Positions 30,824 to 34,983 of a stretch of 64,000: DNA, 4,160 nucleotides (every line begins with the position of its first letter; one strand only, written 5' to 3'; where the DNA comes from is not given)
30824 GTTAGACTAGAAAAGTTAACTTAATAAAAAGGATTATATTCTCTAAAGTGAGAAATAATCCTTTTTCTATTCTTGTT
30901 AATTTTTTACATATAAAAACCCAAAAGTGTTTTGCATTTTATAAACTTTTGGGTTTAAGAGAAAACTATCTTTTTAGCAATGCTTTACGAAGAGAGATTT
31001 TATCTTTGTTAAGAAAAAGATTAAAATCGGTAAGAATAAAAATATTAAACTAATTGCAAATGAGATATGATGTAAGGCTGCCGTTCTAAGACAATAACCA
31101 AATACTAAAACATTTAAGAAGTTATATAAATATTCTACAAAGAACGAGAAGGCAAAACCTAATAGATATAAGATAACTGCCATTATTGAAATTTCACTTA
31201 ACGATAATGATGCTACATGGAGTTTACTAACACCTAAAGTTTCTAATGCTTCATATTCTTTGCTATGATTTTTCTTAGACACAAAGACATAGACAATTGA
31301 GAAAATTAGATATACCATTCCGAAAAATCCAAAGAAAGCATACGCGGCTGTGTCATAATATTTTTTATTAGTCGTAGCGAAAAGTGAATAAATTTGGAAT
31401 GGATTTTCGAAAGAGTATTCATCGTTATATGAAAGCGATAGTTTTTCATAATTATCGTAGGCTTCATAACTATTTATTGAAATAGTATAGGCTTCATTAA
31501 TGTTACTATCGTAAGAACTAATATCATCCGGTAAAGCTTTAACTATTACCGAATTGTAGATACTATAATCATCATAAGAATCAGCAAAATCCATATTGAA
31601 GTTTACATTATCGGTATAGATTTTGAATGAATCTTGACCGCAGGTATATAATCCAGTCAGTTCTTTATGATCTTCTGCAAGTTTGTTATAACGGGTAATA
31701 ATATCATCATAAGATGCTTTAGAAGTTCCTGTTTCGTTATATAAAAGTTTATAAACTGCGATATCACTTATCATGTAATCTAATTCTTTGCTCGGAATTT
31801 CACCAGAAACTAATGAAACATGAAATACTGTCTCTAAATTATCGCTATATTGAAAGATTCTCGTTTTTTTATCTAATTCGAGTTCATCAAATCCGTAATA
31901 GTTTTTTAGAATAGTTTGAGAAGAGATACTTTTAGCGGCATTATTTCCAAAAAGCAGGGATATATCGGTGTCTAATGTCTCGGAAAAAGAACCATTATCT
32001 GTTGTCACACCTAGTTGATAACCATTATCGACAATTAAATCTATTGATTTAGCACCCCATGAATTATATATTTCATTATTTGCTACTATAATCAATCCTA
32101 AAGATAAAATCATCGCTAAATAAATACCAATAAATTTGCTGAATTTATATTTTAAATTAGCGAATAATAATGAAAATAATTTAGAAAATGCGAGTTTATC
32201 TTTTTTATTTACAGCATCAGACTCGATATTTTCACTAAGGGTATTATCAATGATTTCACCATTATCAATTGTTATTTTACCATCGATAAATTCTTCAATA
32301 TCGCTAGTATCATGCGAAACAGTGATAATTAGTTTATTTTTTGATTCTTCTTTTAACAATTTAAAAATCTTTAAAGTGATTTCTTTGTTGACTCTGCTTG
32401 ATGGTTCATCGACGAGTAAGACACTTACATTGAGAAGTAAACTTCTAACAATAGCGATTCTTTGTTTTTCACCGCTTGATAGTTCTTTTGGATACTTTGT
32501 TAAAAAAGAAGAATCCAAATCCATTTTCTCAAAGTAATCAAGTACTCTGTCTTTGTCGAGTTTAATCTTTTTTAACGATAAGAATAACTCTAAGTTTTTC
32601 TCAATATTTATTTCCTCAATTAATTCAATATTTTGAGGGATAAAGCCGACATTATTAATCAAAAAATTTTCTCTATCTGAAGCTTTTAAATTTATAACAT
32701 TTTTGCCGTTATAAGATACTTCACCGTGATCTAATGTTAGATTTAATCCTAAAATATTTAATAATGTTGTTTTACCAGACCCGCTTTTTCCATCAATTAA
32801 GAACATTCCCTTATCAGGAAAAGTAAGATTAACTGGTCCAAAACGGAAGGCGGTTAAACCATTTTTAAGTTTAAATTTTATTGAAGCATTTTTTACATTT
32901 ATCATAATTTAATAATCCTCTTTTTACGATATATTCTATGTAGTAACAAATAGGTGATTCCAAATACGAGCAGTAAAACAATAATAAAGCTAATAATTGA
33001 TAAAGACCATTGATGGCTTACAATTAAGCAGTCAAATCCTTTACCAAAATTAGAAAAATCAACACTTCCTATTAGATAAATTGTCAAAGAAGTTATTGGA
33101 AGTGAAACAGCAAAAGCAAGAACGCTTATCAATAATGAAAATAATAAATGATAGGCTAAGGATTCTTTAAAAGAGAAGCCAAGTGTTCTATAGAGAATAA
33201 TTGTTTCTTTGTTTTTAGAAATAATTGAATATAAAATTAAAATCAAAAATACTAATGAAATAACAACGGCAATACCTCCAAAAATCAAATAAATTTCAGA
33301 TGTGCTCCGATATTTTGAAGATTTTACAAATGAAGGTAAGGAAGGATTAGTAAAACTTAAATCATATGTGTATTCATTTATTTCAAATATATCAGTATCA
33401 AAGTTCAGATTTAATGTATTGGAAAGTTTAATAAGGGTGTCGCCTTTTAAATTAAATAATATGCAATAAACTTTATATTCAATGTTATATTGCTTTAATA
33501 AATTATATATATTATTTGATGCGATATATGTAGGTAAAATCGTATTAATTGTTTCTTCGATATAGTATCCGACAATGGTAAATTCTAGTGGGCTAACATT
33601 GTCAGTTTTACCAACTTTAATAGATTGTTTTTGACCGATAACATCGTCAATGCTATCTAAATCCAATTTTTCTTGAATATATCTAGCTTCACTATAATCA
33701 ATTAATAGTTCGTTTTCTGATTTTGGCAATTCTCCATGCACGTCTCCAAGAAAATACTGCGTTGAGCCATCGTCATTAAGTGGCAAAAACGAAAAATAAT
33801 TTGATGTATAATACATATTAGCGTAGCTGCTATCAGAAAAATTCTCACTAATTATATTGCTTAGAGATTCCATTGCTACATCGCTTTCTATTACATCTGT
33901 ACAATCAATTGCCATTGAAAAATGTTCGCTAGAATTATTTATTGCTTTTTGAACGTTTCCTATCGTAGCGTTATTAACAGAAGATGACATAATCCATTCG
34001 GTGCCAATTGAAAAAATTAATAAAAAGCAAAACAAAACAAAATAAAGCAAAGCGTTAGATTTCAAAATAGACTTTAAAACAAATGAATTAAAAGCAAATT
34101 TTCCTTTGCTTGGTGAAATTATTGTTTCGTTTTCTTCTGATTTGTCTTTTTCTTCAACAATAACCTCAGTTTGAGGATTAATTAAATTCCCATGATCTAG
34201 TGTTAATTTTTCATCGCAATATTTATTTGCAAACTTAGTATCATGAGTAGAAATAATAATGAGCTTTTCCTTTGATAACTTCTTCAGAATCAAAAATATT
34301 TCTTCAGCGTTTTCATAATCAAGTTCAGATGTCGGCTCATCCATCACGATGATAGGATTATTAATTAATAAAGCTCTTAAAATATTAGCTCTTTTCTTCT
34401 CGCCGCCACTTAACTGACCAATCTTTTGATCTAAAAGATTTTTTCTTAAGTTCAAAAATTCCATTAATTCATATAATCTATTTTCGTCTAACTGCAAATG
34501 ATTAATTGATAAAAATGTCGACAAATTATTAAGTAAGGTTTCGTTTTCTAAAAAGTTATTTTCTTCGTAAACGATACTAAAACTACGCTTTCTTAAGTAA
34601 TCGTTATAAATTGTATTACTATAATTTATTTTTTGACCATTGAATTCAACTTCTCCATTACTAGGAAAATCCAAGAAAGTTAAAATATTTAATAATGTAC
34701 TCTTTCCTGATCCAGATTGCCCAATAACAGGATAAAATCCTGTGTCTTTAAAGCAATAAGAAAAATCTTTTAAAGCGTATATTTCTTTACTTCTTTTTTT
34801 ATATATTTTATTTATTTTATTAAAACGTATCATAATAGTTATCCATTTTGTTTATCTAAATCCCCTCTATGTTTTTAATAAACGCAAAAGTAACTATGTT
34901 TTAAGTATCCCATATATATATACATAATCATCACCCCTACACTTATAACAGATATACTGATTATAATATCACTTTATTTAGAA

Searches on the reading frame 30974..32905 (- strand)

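Call 69: search_protein_families(library=pfam, proteins=[window:30974-32905:-], max_evalue=0.00001)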
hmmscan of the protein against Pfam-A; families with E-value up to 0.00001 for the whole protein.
window:30974-32905:- (643 aa): 1 family
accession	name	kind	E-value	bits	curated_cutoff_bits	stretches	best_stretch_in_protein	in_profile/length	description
PF00005.33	ABC_tran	-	1.6e-23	84.2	25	1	24-169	3-136/137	ABC transporter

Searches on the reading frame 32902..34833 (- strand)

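Call 69: search_protein_families(library=pfam, proteins=[window:32902-34833:-], max_evalue=0.00001)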
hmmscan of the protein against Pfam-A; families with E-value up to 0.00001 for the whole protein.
window:32902-34833:- (643 aa): 4 families
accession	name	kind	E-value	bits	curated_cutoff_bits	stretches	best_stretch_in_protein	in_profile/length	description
PF00005.33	ABC_tran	-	1.1e-23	84.8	25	1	21-169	1-137/137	ABC transporter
PF02687.27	FtsX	-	2.6e-09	37.6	25.5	1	517-637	2-118/120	FtsX-like permease C-terminal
PF13304.12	AAA_21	-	5e-09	37.1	27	0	114-199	217-300/304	AAA domain, putative AbiEii toxin, Type IV TA system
PF02463.25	SMC_N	-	3e-08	33.8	40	1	30-205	23-205/220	RecF/RecN/SMC N terminal domain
